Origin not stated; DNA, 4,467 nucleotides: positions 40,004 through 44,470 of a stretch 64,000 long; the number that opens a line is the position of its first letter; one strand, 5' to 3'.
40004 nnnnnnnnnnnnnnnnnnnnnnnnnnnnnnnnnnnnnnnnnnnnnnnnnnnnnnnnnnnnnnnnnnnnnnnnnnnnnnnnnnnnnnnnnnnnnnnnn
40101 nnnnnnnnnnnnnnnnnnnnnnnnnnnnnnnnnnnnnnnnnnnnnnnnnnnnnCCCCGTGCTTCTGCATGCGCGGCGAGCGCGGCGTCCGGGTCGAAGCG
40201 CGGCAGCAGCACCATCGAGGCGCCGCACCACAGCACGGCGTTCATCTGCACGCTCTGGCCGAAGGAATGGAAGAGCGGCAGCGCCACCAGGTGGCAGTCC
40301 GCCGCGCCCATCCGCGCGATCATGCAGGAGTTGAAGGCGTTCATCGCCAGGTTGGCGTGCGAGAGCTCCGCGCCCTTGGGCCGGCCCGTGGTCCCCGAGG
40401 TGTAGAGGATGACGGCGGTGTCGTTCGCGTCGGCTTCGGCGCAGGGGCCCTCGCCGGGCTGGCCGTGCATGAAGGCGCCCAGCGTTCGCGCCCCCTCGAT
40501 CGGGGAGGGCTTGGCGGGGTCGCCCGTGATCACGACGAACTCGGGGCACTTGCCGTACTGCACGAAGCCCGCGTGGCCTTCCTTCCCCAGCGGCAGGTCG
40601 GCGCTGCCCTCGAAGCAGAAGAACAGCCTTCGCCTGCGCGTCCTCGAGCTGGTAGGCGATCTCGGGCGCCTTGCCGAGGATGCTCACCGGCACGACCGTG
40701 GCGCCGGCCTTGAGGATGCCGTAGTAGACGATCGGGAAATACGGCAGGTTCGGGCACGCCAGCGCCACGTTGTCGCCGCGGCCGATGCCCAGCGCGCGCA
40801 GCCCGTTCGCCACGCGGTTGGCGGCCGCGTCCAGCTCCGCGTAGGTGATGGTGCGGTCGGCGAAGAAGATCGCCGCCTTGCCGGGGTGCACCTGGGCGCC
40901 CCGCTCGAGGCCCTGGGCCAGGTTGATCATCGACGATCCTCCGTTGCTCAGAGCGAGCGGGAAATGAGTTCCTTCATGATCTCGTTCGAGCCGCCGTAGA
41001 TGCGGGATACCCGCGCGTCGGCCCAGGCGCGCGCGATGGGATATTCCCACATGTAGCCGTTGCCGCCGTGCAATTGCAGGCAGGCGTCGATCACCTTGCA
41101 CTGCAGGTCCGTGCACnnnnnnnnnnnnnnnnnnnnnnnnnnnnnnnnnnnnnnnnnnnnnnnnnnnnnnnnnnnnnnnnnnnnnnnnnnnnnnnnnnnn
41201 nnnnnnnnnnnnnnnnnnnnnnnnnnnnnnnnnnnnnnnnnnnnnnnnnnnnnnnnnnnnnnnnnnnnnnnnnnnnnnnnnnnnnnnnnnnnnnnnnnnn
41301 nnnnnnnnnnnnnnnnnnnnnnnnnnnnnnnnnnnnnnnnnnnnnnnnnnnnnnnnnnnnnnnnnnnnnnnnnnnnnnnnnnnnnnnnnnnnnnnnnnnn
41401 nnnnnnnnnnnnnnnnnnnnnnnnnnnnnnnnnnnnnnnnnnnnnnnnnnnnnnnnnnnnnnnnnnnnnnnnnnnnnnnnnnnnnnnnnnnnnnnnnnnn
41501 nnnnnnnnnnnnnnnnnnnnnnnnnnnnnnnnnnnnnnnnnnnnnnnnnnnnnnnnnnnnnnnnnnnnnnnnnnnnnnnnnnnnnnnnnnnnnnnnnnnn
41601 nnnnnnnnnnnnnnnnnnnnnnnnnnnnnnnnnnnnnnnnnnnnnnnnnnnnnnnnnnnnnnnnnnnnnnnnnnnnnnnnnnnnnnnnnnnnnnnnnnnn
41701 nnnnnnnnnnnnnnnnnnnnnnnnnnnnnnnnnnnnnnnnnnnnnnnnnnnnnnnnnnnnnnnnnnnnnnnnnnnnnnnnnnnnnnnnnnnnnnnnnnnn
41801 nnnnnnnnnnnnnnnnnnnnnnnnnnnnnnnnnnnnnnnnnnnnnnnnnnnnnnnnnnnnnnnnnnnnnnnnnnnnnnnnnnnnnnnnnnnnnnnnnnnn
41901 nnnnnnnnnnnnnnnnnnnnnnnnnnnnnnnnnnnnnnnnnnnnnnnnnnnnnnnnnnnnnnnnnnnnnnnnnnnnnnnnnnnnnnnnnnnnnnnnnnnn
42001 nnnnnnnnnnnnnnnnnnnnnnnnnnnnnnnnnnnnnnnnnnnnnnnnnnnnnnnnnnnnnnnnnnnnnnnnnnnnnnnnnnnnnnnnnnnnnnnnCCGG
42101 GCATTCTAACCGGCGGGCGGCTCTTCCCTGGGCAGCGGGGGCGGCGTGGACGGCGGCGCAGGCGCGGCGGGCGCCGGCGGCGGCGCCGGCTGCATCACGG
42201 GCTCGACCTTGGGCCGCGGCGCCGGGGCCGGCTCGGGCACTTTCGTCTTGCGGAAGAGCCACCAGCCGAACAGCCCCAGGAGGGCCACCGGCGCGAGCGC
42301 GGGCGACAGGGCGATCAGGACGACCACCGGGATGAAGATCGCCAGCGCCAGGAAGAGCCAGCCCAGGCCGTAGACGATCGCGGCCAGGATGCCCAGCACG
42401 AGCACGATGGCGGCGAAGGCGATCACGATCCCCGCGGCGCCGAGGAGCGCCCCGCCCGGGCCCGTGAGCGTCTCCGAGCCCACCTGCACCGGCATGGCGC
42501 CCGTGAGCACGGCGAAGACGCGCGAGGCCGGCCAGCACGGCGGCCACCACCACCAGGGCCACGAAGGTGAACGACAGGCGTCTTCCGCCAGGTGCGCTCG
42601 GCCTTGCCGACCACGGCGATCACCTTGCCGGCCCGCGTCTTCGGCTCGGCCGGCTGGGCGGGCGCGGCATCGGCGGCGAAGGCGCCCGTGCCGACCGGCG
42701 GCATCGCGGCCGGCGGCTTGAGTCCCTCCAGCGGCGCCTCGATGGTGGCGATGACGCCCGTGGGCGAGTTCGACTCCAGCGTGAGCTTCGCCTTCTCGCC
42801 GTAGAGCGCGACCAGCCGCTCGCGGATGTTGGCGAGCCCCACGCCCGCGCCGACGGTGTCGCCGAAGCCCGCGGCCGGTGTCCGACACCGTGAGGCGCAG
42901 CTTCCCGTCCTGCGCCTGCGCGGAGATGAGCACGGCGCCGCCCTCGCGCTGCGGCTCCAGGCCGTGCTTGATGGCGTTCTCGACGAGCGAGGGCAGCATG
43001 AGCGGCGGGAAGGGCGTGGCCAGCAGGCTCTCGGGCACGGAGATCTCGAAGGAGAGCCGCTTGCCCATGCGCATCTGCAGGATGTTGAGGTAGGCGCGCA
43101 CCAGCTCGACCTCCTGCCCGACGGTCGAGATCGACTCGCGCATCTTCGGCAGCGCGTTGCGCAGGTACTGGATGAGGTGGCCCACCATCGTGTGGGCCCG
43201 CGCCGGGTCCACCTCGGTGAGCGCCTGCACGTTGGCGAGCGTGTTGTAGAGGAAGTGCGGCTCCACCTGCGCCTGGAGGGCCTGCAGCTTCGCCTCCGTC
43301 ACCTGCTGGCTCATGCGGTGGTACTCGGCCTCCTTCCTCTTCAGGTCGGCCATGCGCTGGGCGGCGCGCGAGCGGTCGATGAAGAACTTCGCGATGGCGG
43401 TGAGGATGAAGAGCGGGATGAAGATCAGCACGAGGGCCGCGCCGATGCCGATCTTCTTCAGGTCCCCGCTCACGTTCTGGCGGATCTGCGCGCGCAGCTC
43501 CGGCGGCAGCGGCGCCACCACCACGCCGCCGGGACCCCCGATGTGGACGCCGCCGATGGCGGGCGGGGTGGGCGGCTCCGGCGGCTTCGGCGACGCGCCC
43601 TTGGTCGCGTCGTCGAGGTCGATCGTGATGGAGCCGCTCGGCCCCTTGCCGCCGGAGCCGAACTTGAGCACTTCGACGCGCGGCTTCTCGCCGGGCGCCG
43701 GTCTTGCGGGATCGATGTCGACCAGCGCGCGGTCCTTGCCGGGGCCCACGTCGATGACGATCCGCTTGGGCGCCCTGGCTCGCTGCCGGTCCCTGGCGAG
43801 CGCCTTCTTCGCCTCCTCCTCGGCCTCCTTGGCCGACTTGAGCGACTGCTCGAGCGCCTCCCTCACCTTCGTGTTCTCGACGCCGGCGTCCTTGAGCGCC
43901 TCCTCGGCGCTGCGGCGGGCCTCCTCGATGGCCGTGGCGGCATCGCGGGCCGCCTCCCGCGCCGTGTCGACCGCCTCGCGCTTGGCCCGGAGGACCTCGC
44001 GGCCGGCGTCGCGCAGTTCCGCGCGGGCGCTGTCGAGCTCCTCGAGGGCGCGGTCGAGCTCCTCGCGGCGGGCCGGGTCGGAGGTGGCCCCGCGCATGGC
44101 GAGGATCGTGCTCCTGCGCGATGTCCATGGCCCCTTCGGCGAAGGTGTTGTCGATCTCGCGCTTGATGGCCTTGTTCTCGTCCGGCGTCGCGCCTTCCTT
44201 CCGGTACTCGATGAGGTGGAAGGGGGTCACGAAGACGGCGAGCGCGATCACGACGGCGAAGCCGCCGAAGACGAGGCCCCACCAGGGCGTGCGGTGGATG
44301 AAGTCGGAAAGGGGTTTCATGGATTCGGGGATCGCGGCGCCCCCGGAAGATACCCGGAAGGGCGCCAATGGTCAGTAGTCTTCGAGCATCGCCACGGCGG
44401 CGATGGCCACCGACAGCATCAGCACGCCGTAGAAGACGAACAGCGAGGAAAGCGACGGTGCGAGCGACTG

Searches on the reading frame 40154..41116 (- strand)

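Call 21: search_protein_families(library=pfam, max_evalue=0.001, proteins=[window:40154-41116:-])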
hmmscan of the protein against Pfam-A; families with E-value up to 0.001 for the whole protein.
window:40154-41116:- (321 aa): 1 family
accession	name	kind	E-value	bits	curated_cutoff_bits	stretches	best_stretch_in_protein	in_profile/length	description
PF00501.34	AMP-binding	-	1.2e-30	107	29.9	1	70-194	1-129/384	AMP-binding enzyme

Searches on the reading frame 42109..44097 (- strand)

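Call 12: search_protein_families(library=pfam, max_evalue=0.01, proteins=[window:42109-44097:-])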
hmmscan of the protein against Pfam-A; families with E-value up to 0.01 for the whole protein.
window:42109-44097:- (663 aa): 3 families
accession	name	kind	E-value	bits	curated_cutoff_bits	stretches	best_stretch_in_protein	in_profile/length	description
PF06580.19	His_kinase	-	2.3e-22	79.4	25.2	1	269-348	1-81/81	Histidine kinase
PF02518.31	HATPase_c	-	7.9e-06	26.7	26.4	1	368-417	10-55/111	Histidine kinase-, DNA gyrase B-, and HSP90-like ATPase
PF13581.12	HATPase_c_2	-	0.0052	17.2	27.4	1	372-430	40-100/127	Histidine kinase-like ATPase domain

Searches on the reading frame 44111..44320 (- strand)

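Call 11: search_protein_families(library=pfam, max_evalue=10, proteins=[window:44111-44320:-])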
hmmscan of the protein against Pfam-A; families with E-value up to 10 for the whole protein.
seq(70 aa): 1 family
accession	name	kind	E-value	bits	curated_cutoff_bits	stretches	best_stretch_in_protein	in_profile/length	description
PF06596.16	PsbX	-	0.42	11.1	25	1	14-31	10-26/38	Photosystem II reaction centre X protein (PsbX)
